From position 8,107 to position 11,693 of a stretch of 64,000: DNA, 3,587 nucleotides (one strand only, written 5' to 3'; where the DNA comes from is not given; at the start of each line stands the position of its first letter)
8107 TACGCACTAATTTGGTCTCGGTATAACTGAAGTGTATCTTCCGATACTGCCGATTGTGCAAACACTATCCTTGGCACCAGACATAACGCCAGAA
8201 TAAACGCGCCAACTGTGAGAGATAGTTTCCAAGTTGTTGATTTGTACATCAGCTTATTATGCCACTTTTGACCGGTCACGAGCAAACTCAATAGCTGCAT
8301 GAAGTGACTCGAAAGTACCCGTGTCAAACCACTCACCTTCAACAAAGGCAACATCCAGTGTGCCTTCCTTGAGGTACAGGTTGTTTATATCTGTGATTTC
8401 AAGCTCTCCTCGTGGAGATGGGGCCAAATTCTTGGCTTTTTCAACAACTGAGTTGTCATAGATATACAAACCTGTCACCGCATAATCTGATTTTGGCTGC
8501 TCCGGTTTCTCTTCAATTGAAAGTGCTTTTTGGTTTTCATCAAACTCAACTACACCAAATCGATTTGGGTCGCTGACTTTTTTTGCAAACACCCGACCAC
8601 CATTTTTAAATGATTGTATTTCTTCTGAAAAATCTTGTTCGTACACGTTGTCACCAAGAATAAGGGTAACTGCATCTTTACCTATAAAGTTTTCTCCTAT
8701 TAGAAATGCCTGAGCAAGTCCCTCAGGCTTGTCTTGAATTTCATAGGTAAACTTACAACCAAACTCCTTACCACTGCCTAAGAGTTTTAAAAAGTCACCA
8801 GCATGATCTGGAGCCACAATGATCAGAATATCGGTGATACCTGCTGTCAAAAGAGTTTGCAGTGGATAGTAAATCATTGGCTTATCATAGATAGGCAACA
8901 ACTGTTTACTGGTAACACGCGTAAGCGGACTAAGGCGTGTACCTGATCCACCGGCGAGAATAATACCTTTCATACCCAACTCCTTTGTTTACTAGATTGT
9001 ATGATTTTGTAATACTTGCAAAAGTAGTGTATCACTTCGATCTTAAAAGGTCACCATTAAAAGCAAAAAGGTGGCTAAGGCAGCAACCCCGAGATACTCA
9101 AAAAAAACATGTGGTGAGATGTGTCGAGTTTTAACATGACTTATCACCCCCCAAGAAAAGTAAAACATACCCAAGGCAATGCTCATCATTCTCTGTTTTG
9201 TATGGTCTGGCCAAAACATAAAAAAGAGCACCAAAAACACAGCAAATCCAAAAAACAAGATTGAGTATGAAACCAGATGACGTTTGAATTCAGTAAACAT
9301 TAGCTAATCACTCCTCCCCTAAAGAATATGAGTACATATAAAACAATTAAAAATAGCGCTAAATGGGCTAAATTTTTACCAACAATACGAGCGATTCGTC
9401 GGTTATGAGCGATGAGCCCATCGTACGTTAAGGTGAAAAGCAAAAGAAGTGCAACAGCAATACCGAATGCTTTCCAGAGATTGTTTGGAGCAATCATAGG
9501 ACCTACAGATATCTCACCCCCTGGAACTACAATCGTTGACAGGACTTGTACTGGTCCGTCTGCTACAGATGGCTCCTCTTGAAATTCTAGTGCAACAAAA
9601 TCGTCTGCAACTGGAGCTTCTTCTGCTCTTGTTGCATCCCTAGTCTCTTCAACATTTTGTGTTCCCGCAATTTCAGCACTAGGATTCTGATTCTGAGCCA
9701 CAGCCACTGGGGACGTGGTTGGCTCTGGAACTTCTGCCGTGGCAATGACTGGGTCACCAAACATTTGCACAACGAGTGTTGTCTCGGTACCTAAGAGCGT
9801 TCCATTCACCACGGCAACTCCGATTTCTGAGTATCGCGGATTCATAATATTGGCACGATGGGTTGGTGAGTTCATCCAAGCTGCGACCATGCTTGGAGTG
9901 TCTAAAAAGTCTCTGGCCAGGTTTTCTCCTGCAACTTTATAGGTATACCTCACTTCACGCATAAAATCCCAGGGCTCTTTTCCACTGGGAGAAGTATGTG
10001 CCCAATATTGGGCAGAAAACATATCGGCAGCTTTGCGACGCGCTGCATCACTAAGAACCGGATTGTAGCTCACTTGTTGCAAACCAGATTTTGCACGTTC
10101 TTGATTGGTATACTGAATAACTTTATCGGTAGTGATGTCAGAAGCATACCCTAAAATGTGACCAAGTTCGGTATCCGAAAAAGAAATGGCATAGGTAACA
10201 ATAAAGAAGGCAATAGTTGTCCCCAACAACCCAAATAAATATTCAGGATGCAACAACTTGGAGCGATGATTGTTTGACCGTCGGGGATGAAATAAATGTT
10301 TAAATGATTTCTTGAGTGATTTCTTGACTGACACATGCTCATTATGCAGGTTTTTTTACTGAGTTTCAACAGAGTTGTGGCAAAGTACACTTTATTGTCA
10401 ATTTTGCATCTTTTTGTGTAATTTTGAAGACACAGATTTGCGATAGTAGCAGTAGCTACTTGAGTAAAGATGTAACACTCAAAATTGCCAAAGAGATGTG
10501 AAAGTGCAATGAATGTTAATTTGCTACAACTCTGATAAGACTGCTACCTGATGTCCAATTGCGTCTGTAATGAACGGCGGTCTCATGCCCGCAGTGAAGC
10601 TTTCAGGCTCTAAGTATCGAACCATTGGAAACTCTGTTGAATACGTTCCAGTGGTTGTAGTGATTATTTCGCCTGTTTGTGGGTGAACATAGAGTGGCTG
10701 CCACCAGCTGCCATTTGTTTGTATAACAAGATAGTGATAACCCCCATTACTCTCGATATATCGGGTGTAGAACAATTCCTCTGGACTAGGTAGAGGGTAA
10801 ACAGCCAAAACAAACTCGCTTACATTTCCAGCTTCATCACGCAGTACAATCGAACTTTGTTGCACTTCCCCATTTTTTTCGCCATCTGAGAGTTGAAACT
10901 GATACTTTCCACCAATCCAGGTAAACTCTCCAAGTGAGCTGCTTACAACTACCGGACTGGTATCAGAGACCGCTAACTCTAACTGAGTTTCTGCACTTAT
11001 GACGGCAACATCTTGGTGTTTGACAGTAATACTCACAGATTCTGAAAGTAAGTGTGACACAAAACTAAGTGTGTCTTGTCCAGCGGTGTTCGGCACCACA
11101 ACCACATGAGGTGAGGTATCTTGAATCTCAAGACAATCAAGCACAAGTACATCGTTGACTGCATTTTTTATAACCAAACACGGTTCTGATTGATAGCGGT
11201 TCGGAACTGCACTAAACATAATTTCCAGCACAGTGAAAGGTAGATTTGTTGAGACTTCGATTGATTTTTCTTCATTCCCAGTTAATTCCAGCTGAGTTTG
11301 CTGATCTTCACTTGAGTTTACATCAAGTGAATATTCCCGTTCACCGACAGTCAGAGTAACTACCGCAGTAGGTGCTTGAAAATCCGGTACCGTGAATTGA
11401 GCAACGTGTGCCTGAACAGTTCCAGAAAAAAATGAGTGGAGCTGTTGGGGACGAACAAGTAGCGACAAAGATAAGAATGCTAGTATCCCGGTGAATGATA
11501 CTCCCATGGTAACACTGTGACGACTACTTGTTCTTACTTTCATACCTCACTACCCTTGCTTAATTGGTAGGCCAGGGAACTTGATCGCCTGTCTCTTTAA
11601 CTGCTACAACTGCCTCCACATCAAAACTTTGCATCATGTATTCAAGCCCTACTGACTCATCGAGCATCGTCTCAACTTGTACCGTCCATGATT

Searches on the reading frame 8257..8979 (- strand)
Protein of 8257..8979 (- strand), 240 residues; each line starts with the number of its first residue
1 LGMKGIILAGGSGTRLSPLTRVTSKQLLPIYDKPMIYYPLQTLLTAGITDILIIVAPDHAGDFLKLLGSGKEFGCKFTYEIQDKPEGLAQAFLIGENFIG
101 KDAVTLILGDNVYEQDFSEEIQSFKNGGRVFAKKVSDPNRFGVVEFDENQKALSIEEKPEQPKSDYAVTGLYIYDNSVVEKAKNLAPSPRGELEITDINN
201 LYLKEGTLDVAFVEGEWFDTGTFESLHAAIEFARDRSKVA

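Call 79: search_protein_families(library=ncbifam, proteins=[window:8257-8979:-], max_evalue=0.001)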
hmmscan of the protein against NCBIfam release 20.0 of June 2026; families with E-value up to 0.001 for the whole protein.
window:8257-8979:- (240 aa): 32 families (the best 25 are shown)
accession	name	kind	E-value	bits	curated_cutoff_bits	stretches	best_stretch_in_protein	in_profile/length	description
TIGR01207.1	rmlA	equivalog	9.1e-100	333.4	360.65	1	4-234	1-237/286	glucose-1-phosphate thymidylyltransferase RfbA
NF012024.0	PRK15480.1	equivalog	5e-90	301.6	588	1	4-232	5-239/292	glucose-1-phosphate thymidylyltransferase RfbA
TIGR01208.1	rmlA_long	equivalog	4.2e-61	206.8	320.25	1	4-232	1-233/353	glucose-1-phosphate thymidylyltransferase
TIGR03992.1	Arch_glmU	subfamily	1.4e-44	152.6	292.1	1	3-222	1-216/393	bifunctional sugar-1-phosphate nucleotidylyltransferase/acetyltransferase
NF041313.1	UDPGP_AglF_Halo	equivalog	1.5e-32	113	400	1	3-226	1-227/234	UTP--glucose-1-phosphate uridylyltransferase AglF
NF041173.1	Sug_nt_acttase_Thmprot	equivalog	4e-32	111.6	600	1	3-222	1-216/405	bifunctional sugar-1-phosphate nucleotidylyltransferase/acetyltransferase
TIGR01099.1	galU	equivalog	9e-28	97.6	326.8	2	75-224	94-256/261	UTP--glucose-1-phosphate uridylyltransferase GalU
NF052502.1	man1P_GTase_Rv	exception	1.7e-22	79.8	440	1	5-184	3-184/352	mannose-1-phosphate guanylyltransferase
NF045761.1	NAMPUrTaseMurU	equivalog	2.3e-19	70.2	250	1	3-228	1-222/226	N-acetylmuramate alpha-1-phosphate uridylyltransferase MurU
NF003670.0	PRK05293.1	equivalog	2e-18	66.5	470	1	4-235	6-261/382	glucose-1-phosphate adenylyltransferase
NF009928.0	PRK13389.1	equivalog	1.2e-14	54.2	548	2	4-55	10-61/302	UTP--glucose-1-phosphate uridylyltransferase GalU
TIGR02091.1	glgC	equivalog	5.7e-14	52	424.9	2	102-229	114-255/364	glucose-1-phosphate adenylyltransferase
NF007516.0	PRK10122.1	equivalog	9e-14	51.3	534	1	3-55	4-56/297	UTP--glucose-1-phosphate uridylyltransferase GalF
NF041135.1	IPPtranDIPPsyn_Thcocales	equivalog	1.4e-13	50.6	580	1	3-230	1-214/419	bifunctional L-myo-inositol-1-phosphate cytidylyltransferase/CDP-L-myo-inositol myo-inositolphosphotransferase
NF049965.1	GlMnHpPGnyltfHddC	equivalog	3.2e-13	49.8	300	1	3-180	1-173/221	D-glycero-D-manno-heptose 1-phosphate guanosyltransferase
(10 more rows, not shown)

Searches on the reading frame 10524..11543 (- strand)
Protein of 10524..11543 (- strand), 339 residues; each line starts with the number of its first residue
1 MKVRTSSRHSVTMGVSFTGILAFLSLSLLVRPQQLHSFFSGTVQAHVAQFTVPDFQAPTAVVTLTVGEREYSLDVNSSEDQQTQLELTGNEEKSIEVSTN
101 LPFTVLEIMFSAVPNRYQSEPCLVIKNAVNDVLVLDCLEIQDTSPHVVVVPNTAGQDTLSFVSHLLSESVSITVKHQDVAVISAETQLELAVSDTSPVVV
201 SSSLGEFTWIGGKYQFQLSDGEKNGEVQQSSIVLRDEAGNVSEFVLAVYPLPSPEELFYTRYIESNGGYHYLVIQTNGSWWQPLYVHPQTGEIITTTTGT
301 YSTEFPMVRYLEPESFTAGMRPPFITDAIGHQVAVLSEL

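Call 32: find_encoding_contigs(protein=window:10524-11543:-, flank=10000, max_places=1)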
Protein window:10524-11543:- (339 aa): 1 contig read that carries it; 1 place shown.
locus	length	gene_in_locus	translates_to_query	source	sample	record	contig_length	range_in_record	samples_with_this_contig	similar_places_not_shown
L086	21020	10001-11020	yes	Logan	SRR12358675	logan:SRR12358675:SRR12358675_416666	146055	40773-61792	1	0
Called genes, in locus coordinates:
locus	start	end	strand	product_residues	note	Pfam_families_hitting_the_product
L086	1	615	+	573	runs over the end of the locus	PF13231:PMT_2 (weak)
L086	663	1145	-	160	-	PF03073:TspO_MBR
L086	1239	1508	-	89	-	-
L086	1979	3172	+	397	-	PF07690:MFS_1, PF12832:MFS_1_like (weak), PF13347:MFS_2 (weak), PF00083:Sugar_tr, PF05977:MFS_3 (faint), PF13347:MFS_2, PF07690:MFS_1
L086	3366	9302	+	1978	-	PF19077:Big_13 (faint), PF13229:Beta_helix, PF13750:Big_3_3 (faint), PF00041:fn3 (weak)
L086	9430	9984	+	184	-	-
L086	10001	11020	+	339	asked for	-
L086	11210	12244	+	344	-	PF00188:CAP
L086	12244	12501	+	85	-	-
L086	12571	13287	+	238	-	PF00483:NTP_transferase, PF12804:NTP_transf_3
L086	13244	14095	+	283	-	-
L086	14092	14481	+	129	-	-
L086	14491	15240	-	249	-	-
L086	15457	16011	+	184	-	PF01765:RRF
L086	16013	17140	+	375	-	PF02163:Peptidase_M50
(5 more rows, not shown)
